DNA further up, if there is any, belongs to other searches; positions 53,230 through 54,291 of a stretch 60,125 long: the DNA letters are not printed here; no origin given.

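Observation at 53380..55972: Duplicated PATAN-like / Roadblock-like five-gene operon with no GTPase partner: candidate undescribed polarity or NTPase-regulatory module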

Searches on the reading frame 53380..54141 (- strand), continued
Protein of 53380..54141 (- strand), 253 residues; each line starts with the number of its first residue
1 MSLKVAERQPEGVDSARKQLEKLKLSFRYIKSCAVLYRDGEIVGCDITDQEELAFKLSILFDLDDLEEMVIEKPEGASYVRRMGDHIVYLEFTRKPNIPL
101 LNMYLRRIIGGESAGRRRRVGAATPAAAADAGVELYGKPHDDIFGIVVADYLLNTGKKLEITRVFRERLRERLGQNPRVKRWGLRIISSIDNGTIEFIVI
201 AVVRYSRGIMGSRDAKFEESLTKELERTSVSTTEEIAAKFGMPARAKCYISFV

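Call 42: fold_search(model_id=the predicted structure, library=pdb)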
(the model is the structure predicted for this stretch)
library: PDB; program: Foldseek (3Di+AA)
matches with E <= 10: 1310; with E <= 0.001: 60
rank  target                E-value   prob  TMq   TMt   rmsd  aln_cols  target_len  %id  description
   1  7yh1_A                1.5e-05  1.00  0.33  0.66   3.1       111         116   22  Roadblock from Candidatus Prometheoarchaeum syntrophicum strain MK-D1 (released 2023-07-19)
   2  9jq8_B                1.8e-05  1.00  0.32  0.66   3.0       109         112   19  Roadblock2 homodimer structure from Candidatus Prometheoarchaeum syntrophicum strain MK-D1 (released 2024-10-30)
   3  6ehr_B                2.3e-05  1.00  0.30  0.55   5.9       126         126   14  The crystal structure of the human LAMTOR-RagA CTD-RagC CTD complex (released 2017-10-04)
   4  7f8m_B                2.9e-05  1.00  0.32  0.63   3.6       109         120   19  Roadblock from Thorarchaeota SMTZ1-45 (released 2022-07-13)
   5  9jq8_A                3.1e-05  1.00  0.30  0.63   3.7       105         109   19  Roadblock2 homodimer structure from Candidatus Prometheoarchaeum syntrophicum strain MK-D1 (released 2024-10-30)
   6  1veu_B                4.3e-05  1.00  0.28  0.51   4.3       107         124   15  Crystal structure of the p14/MP1 complex at 2.15 A resolution (released 2004-08-03)
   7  7f8m_D                7.5e-05  1.00  0.33  0.66   3.1       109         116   19  Roadblock from Thorarchaeota SMTZ1-45 (released 2022-07-13)
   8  5y3a_B                8.0e-05  1.00  0.29  0.56   3.8       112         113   13  Crystal structure of Ragulator complex (p18 49-161) (released 2017-12-27)
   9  9jue_F                9.6e-05  1.00  0.33  0.65   2.8       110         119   12  Roadblock3 homodimer structure from Candidatus Prometheoarchaeum syntrophicum strain MK-D1 (released 2024-10-16)
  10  3cpt_B                1.0e-04  1.00  0.32  0.61   3.7       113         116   13  MP1-p14 Scaffolding complex (released 2008-07-01)
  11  7f8m_A                1.2e-04  1.00  0.34  0.67   2.5       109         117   18  Roadblock from Thorarchaeota SMTZ1-45 (released 2022-07-13)
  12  6b9x_B                1.2e-04  1.00  0.32  0.59   3.4       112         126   13  Crystal structure of Ragulator (released 2017-11-08)
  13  3l7h_B                1.5e-04  1.00  0.25  0.59   4.2        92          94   17  Insights into dynein assembly from a dynein intermediate chain light chain Roadblock structure (released 2010-05-12)
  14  5y39_B                1.6e-04  1.00  0.27  0.53   3.5        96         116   16  Crystal structure of Ragulator complex (p18 76-145) (released 2017-12-06)
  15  3ms6                  1.7e-04  1.00  0.25  0.62   3.4        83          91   18  Crystal structure of Hepatitis B X-Interacting Protein (HBXIP) (released 2010-11-10)
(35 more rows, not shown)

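Call 62: find_encoding_contigs(protein=P0017, flank=10000, max_places=3)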
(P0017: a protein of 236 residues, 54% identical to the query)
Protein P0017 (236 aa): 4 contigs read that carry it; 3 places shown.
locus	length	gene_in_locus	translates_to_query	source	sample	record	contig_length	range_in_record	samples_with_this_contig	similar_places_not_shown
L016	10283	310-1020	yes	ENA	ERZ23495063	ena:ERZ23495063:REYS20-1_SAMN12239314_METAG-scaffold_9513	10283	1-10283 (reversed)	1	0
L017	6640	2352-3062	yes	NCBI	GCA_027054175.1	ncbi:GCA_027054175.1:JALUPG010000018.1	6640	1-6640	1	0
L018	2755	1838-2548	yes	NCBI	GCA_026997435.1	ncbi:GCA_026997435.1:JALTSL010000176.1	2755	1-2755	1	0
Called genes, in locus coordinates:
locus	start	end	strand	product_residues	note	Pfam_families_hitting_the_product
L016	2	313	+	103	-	?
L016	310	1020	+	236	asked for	-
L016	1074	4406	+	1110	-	PF00437:T2SSE, PF01580:FtsK_SpoIIIE (faint), PF13191:AAA_16 (faint), PF13521:AAA_28 (faint), PF23989:PilB3_C (faint), PF00437:T2SSE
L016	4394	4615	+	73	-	-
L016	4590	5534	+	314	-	-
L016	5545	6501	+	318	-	PF00482:T2SSF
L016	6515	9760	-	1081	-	PF00270:DEAD, PF04851:ResIII, PF01751:Toprim, PF01131:Topoisom_bac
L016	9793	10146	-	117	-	PF01981:PTH2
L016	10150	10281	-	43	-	?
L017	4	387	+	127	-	-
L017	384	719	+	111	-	-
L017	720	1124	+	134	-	-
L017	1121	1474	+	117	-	-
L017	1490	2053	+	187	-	-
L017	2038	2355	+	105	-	-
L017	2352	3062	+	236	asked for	-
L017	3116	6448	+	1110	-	PF00437:T2SSE, PF01580:FtsK_SpoIIIE (faint), PF13191:AAA_16 (faint), PF13521:AAA_28 (faint), PF23989:PilB3_C (faint), PF00437:T2SSE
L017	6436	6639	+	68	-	?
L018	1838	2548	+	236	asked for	-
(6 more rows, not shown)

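Call 65: search_protein_families(library=pfam, alignment_id=A1, max_evalue=10)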
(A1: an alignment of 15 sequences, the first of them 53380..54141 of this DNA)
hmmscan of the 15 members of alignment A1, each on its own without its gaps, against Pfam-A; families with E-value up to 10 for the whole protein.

A. member 1, window:53380-54141:- (253 aa): 1 family
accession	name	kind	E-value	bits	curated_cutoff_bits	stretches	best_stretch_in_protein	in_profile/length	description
PF18880.5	UDI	-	0.21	12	25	1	50-79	13-42/82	Uracil-DNA glycosylase inhibitor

B. families by the number of members that match (of 15 scanned): 11 families
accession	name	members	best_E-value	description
PF18182.6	mCpol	2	0.025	minimal CRISPR polymerase domain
PF03259.23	Robl_LC7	1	0.01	Roadblock/LC7 domain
PF23116.1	HHD_RTEL1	1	0.043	RTEL1, HHD domain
PF08542.16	Rep_fac_C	1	0.062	Replication factor C C-terminal domain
PF25424.1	PH_35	1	0.076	Fungal deubiquitinating enzyme PH domain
PF19417.4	RnlA_toxin_N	1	0.2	RNase LS, bacterial toxin N-terminal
PF18375.7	CDH1_2_SANT_HL1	1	0.2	CDH1/2 SANT-Helical linker 1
PF18880.5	UDI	1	0.21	Uracil-DNA glycosylase inhibitor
PF19269.4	Anticodon_2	1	0.21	Anticodon binding domain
PF21728.3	PADR1_N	1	0.61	PADR1, N-terminal helical domain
PF04539.22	Sigma70_r3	1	8.5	Sigma-70 region 3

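Call 80: search_protein_families(library=pfam, proteins=[L006:5242-5706:+, L006:5711-6088:+, L006:6085-6420:+, L006:6420-6755:+, L006:6752-7102:+], max_evalue=0.01)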
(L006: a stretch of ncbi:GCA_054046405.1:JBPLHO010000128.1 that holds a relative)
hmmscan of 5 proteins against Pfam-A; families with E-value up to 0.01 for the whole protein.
L006:5242-5706:+ (154 aa): 0 families

L006:5711-6088:+ (125 aa): 0 families

L006:6085-6420:+ (111 aa): 0 families

L006:6420-6755:+ (111 aa): 0 families

L006:6752-7102:+ (116 aa): 0 families

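Call 81: search_protein_families(library=ncbifam, proteins=[L006:4302-5072:+, L006:8756-12079:+, L006:12067-13194:+, L006:13216-14187:+], max_evalue=0.001)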
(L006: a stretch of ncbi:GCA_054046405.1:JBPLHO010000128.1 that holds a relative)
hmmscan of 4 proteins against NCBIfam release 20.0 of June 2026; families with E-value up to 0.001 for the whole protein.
L006:4302-5072:+ (256 aa): 28 families (the best 25 are shown)
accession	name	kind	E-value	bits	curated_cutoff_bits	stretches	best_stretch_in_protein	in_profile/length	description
TIGR01969.1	minD_arch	subfamily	2.5e-108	361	201.75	1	4-249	2-249/251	cell division ATPase MinD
TIGR01968.1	minD_bact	equivalog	1.1e-40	139.7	212.9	1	4-253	3-261/261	septum site-determining protein MinD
NF008079.0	PRK10818.1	equivalog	2.8e-23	82.6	508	1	3-250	3-268/270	septum site-determining protein MinD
TIGR01007.1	eps_fam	subfamily_domain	1.9e-20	73.3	108.05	1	4-174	19-193/204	polysaccharide biosynthesis tyrosine autokinase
NF041136.1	MrpORP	equivalog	1.4e-17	64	450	1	4-239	7-256/365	iron-sulfur cluster carrier protein MrpORP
TIGR03371.1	cellulose_yhjQ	equivalog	1e-16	61.2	157.85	1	5-229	4-239/246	cellulose biosynthesis protein BcsQ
TIGR03815.1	CpaE_hom_Actino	equivalog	1.5e-12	47.4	154.45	1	2-210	111-320/340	septum site-determining protein Ssd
NF041546.1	ParA_partition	equivalog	3.8e-12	46.2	180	1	5-42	2-39/203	ParA family partition ATPase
NF008669.0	PRK11670.1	equivalog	2.1e-11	43.3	348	1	5-234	110-352/369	iron-sulfur cluster carrier protein ApbC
TIGR03029.1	EpsG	equivalog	2.9e-11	43.1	313.8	1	5-169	106-273/274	chain length determinant protein tyrosine kinase EpsG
TIGR03018.1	pepcterm_TyrKin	hypoth_equivalog_domain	1.6e-10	40.7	230.65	1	5-154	38-193/207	XrtA-associated tyrosine autokinase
NF047398.1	AAA_KGGVGR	domain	3e-10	40.7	90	1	5-130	5-162/190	KGGVGR-motif variant AAA ATPase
NF033200.1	F430_CfbC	exception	1.2e-09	37.9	402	1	9-241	6-247/260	Ni-sirohydrochlorin a,c-diamide reductive cyclase ATP-dependent reductase subunit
TIGR01287.1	nifH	equivalog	1.8e-09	37.3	394.35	1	9-73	6-73/275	nitrogenase iron protein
NF008568.0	PRK11519.1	equivalog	3.4e-09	35.4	1068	1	12-171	536-698/720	tyrosine-protein kinase Wzc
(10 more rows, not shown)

L006:8756-12079:+ (1107 aa): 24 families
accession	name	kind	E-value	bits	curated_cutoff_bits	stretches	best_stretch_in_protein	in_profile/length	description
NF058587.1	archaellum_moto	equivalog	9.3e-192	638.4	550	2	185-623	86-518/527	archaellum flagellar ATPase motor FlaI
TIGR03819.1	heli_sec_ATPase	hypoth_equivalog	8.2e-149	495.4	373.15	2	698-973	29-298/340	TadA family conjugal transfer-associated ATPase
NF053672.1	bindosome_BasE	exception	2.1e-108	363.3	1000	2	171-624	58-509/512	bindosome assembly system ATPase subunit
TIGR02788.1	VirB11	equivalog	8.2e-99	330.5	249.95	2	727-979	1-269/308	P-type DNA transfer ATPase VirB11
TIGR02782.1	TrbB_P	equivalog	1.7e-94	316.6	304.55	2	723-1016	13-297/303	P-type conjugative transfer ATPase TrbB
NF010475.0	PRK13900.1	equivalog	3.9e-77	259.5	389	3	852-1010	159-323/333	type IV secretion system ATPase VirB11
NF010469.0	PRK13894.1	subfamily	1.4e-76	257.9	508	2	244-548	18-312/320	conjugal transfer ATPase TrbB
NF010407.0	PRK13833.1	subfamily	3.4e-69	233.7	499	2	726-1010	24-301/323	conjugal transfer protein TrbB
NF010425.0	PRK13851.1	equivalog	5.7e-54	183.3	461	2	854-966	163-274/344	type IV secretion system protein VirB11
NF041000.1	ATPase_ComGA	equivalog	5.4e-38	130.5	300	2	387-506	131-245/267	competence type IV pilus ATPase ComGA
TIGR01420.1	pilT_fam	subfamily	1.1e-31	110.3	319.1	2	387-504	125-240/343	PilT/PilU family type 4a pilus ATPase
NF007755.0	PRK10436.1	equivalog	1.4e-31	109.7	617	2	386-561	221-386/465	type II secretion system protein GspE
TIGR02538.1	type_IV_pilB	equivalog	3.9e-27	95.1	675.65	2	358-513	294-437/564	type IV-A pilus assembly ATPase PilB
TIGR02533.1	type_II_gspE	equivalog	5.6e-25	87.9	630.25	2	354-504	217-357/486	type II secretion system ATPase GspE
TIGR02525.1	plasmid_TraJ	equivalog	9.8e-23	80.7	368.3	2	388-530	153-301/372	plasmid transfer ATPase TraJ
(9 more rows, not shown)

L006:12067-13194:+ (375 aa): 3 families
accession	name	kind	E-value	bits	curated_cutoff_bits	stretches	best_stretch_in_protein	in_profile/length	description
NF046075.1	UpsF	equivalog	1.8e-08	33.6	400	1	144-358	39-247/484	membrane pilin protein UpsF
NF004705.1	PRK06041.1-3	equivalog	1.2e-05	24.4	400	1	137-332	189-376/465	archaellar assembly protein ArlJ/FlaJ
TIGR02120.1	GspF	equivalog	0.00073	18.9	424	0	233-336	299-395/401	type II secretion system inner membrane protein GspF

L006:13216-14187:+ (323 aa): 3 families
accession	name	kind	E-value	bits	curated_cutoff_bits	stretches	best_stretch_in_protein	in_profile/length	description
NF004704.2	PRK06041.1-2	equivalog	5.6e-11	41.8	550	1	60-198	23-167/555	archaellar assembly protein ArlJ/FlaJ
NF004705.1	PRK06041.1-3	equivalog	1.3e-08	34.2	400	1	51-271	187-399/465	archaellar assembly protein ArlJ/FlaJ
NF046075.1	UpsF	equivalog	1.5e-06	27.3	400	1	61-283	261-461/484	membrane pilin protein UpsF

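Call 85: list_cluster_members(proteins=[P0019, P0017, P0030, P0008, P0009, P0028, P0029, P0011, P0016, L010:8998-9747:+])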
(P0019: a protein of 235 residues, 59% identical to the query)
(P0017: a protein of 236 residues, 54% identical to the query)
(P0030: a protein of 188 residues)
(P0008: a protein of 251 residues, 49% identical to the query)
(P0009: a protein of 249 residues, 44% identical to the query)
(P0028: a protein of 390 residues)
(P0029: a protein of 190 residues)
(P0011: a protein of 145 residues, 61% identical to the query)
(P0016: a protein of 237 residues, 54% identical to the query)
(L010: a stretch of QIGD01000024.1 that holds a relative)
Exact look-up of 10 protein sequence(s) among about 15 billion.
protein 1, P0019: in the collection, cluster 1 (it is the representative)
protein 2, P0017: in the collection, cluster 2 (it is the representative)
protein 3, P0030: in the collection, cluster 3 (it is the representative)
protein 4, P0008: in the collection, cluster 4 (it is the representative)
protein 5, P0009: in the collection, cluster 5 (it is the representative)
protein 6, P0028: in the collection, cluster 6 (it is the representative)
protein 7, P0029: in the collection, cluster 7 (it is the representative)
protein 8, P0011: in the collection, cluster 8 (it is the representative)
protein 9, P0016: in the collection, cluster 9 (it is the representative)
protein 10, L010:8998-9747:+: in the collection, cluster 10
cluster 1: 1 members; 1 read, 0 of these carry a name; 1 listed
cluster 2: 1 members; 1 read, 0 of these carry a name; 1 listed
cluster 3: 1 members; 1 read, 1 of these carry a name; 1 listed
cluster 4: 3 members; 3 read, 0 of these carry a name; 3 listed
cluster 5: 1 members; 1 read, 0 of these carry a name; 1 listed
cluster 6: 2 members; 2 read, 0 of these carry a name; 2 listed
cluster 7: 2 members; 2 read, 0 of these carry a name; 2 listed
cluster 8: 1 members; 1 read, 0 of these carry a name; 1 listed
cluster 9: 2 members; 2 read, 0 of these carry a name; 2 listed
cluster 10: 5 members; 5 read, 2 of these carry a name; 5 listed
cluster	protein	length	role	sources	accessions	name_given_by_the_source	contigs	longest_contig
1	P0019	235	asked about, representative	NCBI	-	-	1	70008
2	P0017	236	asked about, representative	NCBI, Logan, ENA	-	-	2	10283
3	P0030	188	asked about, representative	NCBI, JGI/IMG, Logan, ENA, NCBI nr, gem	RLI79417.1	hypothetical protein DRP05_03930 [Archaeoglobales archaeon] | MAG: hypothetical protein DRP05_03930 [Archaeoglobales archaeon]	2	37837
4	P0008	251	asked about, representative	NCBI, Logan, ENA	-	-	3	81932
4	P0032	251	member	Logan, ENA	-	-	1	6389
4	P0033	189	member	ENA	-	-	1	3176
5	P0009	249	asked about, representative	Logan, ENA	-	-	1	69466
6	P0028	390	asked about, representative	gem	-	-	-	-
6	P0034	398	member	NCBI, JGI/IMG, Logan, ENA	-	-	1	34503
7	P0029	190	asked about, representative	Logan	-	-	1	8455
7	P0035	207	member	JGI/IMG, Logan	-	-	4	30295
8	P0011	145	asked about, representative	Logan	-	-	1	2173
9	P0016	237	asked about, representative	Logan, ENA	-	-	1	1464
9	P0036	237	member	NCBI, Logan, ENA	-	-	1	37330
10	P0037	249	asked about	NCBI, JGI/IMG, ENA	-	-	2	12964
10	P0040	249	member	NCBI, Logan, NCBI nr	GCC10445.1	hypothetical protein IPdc08_00469 [archaeon]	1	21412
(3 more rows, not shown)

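Call 86: find_encoding_contigs(protein=P0034, flank=10000, max_places=2)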
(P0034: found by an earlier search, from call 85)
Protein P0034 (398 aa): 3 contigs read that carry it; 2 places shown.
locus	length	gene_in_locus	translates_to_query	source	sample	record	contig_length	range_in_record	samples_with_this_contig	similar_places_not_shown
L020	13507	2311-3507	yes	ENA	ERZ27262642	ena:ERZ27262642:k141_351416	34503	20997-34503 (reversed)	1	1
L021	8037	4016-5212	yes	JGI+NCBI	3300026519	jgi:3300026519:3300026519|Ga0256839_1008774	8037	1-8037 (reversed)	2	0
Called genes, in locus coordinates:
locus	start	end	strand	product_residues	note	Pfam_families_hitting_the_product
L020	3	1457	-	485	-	?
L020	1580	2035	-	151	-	PF13664:DUF4149, PF05425:CopD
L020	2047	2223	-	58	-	PF12797:Fer4_2 (weak), PF00037:Fer4 (faint), PF12837:Fer4_6 (faint), PF13370:Fer4_13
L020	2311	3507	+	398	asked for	PF09987:DUF2226 (weak)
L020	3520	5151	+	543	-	PF01558:POR, PF02776:TPP_enzyme_N (faint), PF01855:POR_N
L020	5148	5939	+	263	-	PF02775:TPP_enzyme_C, PF12367:PFO_beta_C (weak)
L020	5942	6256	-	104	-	PF02311:AraC_binding (weak), PF07883:Cupin_2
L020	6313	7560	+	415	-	PF22641:TiaS_TCKD, PF08489:TiaS_FLD, PF01336:tRNA_anti-codon, PF23783:Zn_ribbon_TiaS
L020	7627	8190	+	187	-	PF13183:Fer4_8, PF13187:Fer4_9, PF13534:Fer4_17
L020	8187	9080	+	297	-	PF02754:CCG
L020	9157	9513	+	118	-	-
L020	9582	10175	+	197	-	PF13240:Zn_Ribbon_1 (weak)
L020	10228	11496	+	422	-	PF00368:HMG-CoA_red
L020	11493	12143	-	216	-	PF01135:PCMT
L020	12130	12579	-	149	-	PF19769:CPxCG_zf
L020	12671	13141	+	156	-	PF04027:DUF371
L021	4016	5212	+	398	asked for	PF09987:DUF2226 (weak)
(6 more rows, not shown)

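Call 87: find_encoding_contigs(protein=P0035, flank=10000, max_places=2)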
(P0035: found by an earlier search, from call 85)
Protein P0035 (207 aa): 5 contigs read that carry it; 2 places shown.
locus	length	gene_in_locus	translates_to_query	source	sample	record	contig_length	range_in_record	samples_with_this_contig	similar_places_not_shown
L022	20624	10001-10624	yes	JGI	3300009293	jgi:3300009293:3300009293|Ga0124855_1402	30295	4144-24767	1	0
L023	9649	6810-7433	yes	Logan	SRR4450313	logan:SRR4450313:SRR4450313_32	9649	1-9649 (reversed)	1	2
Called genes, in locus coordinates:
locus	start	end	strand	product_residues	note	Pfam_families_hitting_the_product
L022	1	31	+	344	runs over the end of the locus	PF03888:MucB_RseB, PF17131:TP_0789-like, PF09865:DUF2092 (weak), PF14285:DUF4367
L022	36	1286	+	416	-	PF10633:NPCBM_assoc (faint)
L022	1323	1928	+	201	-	-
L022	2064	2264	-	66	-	-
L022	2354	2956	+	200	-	PF09335:VTT_dom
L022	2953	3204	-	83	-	PF00173:Cyt-b5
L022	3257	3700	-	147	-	-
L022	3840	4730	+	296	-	PF02082:Rrf2, PF03444:WHD_HrcA, PF00571:CBS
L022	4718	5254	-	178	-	PF03167:UDG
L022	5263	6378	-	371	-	PF01950:FBPase_3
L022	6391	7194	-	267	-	PF00175:NAD_binding_1 (faint), PF10418:DHODB_Fe-S_bind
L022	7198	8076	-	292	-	PF01180:DHO_dh, PF01207:Dus, PF00977:His_biosynth (faint), PF03060:NMO (weak)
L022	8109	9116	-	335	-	PF00044:Gp_dh_N, PF02800:Gp_dh_C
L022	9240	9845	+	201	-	PF01022:HTH_5 (weak), PF12802:MarR_2 (weak), PF13404:HTH_AsnC-type, PF13412:HTH_24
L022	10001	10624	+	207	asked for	-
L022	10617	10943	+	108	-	-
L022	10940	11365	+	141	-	-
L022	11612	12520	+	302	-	PF03168:LEA_2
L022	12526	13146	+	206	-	PF01871:AMMECR1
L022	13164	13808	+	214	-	-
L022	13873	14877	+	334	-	PF00254:FKBP_C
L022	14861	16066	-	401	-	PF00190:Cupin_1 (faint), PF02311:AraC_binding (weak), PF07883:Cupin_2, PF00483:NTP_transferase, PF12804:NTP_transf_3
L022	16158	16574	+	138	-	PF01886:DUF61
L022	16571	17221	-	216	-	PF02732:ERCC4, PF12826:HHH_2, PF14520:HHH_5, PF00633:HHH (weak)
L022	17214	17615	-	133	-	PF10110:GPDPase_memb (weak)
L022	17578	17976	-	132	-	-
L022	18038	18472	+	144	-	PF04472:SepF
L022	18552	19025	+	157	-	PF17833:pre-PUA_NIP7 (weak), PF03657:UPF0113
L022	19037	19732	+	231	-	PF00254:FKBP_C, PF22199:FKBP26_IF, PF18046:FKBP26_C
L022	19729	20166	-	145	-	PF03684:UPF0179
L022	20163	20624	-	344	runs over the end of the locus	PF00465:Fe-ADH, PF13685:Fe-ADH_2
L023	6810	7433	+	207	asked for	-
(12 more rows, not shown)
